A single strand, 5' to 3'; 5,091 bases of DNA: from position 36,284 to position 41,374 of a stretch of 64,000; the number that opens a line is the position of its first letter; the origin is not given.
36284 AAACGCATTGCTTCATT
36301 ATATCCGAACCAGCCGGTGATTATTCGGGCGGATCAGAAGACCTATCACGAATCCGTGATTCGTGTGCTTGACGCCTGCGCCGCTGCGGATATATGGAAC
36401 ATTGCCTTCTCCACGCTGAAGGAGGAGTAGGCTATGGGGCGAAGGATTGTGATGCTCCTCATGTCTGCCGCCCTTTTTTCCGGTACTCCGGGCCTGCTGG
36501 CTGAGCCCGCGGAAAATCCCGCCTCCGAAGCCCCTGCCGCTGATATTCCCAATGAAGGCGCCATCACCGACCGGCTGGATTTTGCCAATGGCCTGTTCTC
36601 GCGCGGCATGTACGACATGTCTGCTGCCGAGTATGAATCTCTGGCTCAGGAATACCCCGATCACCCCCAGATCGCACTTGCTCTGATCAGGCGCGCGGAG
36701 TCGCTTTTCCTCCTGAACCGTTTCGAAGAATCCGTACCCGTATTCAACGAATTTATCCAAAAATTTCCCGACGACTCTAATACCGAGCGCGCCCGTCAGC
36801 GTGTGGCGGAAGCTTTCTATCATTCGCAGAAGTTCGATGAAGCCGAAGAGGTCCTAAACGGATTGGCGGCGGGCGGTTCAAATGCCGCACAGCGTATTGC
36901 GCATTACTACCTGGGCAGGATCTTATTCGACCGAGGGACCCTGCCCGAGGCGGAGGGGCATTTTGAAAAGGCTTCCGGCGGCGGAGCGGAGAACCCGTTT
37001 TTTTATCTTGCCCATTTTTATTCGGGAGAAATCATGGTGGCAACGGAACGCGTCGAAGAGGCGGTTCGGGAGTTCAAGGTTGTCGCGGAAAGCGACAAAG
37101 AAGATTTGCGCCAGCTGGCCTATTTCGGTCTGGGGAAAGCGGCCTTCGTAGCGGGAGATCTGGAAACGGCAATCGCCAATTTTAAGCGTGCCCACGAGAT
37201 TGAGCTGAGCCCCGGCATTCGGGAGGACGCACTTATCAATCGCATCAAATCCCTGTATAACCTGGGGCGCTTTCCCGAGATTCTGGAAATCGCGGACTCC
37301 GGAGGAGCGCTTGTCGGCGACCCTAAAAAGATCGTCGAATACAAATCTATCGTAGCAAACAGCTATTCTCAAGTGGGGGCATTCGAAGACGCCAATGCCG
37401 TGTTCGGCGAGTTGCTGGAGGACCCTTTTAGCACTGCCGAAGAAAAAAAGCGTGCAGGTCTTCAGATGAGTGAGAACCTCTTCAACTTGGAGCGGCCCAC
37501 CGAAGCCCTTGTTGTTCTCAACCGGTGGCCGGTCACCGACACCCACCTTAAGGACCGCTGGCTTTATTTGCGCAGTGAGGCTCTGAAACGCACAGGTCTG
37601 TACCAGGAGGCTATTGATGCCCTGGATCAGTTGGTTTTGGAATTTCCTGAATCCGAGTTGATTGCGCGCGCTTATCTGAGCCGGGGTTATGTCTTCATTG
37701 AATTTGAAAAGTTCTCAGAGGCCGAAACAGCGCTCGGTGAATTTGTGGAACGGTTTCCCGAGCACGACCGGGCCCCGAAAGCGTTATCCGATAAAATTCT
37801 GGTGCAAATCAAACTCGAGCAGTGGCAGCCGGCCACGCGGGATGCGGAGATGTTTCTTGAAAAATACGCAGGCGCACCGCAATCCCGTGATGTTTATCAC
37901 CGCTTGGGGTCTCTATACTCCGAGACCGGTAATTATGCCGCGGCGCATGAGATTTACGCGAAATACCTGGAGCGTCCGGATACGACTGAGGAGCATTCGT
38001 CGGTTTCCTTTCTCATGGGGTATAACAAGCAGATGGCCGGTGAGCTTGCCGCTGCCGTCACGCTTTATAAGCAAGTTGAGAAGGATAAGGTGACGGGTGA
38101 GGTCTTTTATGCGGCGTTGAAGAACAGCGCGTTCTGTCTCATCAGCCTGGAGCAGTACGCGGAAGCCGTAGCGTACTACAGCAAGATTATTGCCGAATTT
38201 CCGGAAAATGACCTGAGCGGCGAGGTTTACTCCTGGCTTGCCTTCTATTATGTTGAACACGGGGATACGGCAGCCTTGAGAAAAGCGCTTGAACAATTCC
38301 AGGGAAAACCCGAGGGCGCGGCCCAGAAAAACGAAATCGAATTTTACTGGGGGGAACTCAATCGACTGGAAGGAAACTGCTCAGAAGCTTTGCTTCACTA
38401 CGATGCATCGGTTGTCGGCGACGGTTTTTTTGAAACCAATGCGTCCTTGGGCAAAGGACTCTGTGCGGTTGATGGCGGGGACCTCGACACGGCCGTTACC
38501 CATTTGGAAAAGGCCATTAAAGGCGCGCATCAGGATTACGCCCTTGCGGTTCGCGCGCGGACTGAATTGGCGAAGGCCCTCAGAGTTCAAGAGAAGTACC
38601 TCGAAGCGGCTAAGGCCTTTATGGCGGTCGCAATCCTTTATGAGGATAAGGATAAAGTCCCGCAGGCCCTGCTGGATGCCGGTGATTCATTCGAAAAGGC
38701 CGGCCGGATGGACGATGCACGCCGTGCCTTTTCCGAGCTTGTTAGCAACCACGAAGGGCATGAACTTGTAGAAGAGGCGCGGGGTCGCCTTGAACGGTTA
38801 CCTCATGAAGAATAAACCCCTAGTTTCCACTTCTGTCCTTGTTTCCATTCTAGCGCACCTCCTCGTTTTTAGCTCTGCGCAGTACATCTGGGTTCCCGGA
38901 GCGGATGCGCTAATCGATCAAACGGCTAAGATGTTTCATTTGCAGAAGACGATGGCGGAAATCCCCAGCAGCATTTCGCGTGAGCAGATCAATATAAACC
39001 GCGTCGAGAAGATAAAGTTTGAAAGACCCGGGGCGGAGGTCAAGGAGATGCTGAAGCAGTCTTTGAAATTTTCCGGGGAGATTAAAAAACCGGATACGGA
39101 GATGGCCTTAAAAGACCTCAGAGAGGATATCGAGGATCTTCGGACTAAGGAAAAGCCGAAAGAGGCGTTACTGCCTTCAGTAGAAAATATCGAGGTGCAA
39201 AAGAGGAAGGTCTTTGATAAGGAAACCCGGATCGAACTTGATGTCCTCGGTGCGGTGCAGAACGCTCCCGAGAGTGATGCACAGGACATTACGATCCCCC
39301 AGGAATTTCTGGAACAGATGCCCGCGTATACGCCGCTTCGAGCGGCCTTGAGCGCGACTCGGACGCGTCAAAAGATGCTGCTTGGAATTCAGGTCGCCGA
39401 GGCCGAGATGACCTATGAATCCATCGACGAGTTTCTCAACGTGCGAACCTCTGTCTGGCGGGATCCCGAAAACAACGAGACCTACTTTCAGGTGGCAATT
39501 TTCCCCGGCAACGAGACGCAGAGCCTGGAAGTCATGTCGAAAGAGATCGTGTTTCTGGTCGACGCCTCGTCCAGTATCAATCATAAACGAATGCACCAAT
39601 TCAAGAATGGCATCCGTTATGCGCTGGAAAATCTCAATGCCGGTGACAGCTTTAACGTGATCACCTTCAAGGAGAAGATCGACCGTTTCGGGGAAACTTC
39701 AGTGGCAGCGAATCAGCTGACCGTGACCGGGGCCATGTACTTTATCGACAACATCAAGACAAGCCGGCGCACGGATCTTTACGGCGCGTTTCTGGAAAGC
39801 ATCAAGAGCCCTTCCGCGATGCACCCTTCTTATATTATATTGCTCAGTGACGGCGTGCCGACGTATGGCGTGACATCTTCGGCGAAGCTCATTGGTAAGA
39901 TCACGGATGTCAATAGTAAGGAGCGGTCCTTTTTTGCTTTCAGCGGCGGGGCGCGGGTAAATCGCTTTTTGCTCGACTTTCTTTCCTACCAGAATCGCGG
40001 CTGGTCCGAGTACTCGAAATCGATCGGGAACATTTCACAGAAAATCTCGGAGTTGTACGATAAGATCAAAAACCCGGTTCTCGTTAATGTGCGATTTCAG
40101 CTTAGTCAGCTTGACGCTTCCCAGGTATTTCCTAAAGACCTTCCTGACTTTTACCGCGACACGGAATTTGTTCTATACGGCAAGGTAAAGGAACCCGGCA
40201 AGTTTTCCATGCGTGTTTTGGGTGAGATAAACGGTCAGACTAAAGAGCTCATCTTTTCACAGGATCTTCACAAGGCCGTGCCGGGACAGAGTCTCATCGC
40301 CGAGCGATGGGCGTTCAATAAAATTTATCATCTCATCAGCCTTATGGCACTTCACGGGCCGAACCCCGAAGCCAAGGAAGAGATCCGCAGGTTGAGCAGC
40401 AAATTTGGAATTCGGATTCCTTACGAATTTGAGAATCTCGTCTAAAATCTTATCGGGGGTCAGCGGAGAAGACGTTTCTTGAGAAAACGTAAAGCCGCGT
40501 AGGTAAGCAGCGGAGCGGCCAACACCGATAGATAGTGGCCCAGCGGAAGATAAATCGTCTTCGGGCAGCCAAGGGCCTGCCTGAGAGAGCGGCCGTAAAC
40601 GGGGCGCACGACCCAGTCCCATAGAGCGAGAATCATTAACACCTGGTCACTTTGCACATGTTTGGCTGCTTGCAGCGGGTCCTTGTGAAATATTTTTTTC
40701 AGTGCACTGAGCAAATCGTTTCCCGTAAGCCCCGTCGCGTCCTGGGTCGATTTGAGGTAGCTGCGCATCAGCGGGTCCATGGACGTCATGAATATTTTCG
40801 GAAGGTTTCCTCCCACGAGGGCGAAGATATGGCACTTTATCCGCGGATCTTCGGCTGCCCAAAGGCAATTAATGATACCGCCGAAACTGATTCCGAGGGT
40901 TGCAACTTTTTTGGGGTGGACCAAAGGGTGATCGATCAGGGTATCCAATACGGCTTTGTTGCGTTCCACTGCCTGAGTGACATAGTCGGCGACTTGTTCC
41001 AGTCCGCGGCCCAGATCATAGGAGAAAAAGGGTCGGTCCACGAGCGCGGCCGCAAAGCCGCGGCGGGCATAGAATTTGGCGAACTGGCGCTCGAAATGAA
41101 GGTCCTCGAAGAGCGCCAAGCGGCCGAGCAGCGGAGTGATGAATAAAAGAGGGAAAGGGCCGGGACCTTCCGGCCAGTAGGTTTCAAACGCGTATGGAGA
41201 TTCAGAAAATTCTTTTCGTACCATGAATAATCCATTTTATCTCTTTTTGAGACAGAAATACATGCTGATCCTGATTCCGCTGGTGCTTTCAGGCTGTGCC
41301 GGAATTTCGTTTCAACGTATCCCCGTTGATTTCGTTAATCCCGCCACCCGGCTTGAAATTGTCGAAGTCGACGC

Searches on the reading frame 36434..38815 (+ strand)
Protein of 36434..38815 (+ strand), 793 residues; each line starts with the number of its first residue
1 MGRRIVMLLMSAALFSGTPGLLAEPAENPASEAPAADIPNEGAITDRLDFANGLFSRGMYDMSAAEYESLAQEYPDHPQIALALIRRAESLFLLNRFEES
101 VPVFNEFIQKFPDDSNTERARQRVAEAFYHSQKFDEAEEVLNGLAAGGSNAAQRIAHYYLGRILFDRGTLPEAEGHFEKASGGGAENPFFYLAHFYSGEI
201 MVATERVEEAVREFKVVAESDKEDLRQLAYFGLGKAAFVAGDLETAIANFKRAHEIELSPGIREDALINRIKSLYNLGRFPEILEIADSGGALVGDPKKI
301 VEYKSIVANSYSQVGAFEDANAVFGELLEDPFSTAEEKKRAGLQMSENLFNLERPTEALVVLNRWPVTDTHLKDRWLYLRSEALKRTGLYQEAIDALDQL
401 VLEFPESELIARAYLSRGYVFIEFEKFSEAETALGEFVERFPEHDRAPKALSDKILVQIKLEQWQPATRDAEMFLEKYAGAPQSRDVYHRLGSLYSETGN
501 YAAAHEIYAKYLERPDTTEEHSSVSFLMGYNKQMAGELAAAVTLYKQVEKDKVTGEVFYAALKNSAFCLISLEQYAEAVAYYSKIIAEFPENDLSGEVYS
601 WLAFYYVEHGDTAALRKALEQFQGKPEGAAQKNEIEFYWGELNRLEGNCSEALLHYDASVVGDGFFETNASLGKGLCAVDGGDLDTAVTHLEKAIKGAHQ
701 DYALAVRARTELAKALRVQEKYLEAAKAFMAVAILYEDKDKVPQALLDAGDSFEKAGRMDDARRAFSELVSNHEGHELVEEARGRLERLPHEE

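Call 38: search_protein_families(library=pfam, proteins=[window:36434-38815:+], max_evalue=0.001)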
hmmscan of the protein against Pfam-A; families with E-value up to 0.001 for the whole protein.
window:36434-38815:+ (793 aa): 22 families
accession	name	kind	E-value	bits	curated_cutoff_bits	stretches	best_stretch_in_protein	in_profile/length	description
PF13174.12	TPR_6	-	4.1e-33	112.2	26.3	0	744-773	1-30/33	Tetratricopeptide repeat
PF13432.12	TPR_16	-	2.2e-31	108.3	32.7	2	125-180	4-57/65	Tetratricopeptide repeat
PF13428.12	TPR_14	-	3.7e-31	104.8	23.5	0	377-414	4-41/44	Tetratricopeptide repeat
PF07719.23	TPR_2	-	6.7e-31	104.3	27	0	229-256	3-30/34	Tetratricopeptide repeat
PF14559.12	TPR_19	-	2.1e-26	92.5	25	0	469-514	8-54/68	Tetratricopeptide repeat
PF13424.12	TPR_12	-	2.8e-24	85.6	30.1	0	481-513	41-73/77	Tetratricopeptide repeat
PF00515.34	TPR_1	-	2.3e-21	75.1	27.8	0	229-256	3-30/34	Tetratricopeptide repeat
PF13181.12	TPR_8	-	5.9e-17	60.8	25.7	0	487-513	3-29/34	Tetratricopeptide repeat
PF12895.13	ANAPC3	-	1.6e-10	41.5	27.2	0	346-399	30-81/82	Anaphase-promoting complex, cyclosome, subunit 3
PF09976.15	TPR_21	-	5.9e-10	39.7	25.5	0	103-221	61-176/193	Tetratricopeptide repeat-like domain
PF13525.12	YfiO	-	2.8e-07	31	25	0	380-446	11-77/203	Outer membrane lipoprotein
PF25058.1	ARM_TT21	-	3.4e-06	27.5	27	0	480-552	52-124/155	Tetratricopeptide repeat protein 21 ARM repeat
PF20308.4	TPR-S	-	1.4e-05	26.1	27.6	0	97-153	2-52/102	Tetratricopeptide Repeats-Sensor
PF07721.20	TPR_4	-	1.4e-05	25.7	27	0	156-178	3-25/26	Tetratricopeptide repeat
PF13374.12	TPR_10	-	1.6e-05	25.2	27.5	0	487-510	4-27/42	Tetratricopeptide repeat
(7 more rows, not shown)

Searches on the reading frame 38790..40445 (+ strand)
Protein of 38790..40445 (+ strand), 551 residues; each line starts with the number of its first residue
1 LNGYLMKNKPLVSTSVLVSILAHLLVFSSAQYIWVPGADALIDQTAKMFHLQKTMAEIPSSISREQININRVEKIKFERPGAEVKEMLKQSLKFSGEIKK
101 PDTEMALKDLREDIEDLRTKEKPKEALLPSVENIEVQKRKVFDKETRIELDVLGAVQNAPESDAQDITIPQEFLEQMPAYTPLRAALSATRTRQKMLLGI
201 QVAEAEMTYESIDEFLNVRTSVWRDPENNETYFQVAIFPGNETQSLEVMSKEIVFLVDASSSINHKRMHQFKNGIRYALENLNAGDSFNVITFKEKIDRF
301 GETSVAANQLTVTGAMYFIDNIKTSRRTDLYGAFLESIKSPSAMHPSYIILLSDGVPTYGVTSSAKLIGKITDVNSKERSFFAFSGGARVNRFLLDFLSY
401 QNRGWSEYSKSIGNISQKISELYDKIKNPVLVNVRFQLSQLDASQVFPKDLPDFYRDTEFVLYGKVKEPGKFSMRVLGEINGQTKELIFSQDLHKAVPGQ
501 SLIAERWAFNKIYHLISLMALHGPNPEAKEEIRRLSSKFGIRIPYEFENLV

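Call 38: search_protein_families(library=pfam, proteins=[window:38790-40445:+], max_evalue=0.001)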
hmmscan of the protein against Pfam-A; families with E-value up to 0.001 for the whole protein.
window:38790-40445:+ (551 aa): 3 families
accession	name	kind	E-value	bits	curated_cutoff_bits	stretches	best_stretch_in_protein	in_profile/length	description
PF13768.12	VWA_3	-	1.3e-10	42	27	1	252-406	2-153/155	von Willebrand factor type A domain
PF13519.12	VWA_2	-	2.8e-06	28.3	27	1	253-355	1-106/107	von Willebrand factor type A domain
PF00092.34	VWA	-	1e-05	26.3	23.8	1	253-366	2-119/174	von Willebrand factor type A domain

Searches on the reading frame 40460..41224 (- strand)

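Call 49: search_protein_families(library=pfam, proteins=[window:40460-41224:-], max_evalue=0.001)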
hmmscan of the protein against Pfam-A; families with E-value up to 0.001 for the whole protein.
window:40460-41224:- (254 aa): 1 family
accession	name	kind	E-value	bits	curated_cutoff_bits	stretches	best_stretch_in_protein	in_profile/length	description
PF12697.13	Abhydrolase_6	-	0.00038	21.6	26.3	1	56-187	19-139/217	Alpha/beta hydrolase family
